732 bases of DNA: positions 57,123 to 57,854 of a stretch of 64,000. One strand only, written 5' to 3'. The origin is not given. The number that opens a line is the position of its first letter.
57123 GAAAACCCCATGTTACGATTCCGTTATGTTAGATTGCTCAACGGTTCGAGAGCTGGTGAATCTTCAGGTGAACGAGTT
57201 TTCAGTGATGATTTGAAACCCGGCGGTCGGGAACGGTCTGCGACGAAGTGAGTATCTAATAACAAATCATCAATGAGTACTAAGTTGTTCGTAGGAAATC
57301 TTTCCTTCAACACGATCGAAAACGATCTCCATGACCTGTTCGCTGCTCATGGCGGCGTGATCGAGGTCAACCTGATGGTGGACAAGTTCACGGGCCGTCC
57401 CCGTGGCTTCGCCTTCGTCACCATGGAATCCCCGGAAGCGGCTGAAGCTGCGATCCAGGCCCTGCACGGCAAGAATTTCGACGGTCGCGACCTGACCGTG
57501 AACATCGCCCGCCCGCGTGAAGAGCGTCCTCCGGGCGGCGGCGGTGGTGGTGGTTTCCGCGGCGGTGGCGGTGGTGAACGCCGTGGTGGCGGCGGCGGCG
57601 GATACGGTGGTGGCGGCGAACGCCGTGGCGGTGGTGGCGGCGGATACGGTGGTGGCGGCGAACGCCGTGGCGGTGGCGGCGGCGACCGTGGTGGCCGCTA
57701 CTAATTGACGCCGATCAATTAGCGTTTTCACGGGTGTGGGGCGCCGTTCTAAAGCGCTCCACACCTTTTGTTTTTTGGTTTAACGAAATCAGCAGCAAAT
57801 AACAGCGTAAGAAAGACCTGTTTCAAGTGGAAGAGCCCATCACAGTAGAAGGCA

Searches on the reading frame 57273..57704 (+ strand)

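Call 52: search_protein_families(library=pfam, proteins=[window:57273-57704:+], max_evalue=0.001)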
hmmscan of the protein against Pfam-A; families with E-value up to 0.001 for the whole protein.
window:57273-57704:+ (143 aa): 1 family
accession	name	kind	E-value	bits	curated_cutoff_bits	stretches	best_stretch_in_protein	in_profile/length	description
PF00076.28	RRM_1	-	3.7e-23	81.6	20.7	1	5-74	1-69/70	RNA recognition motif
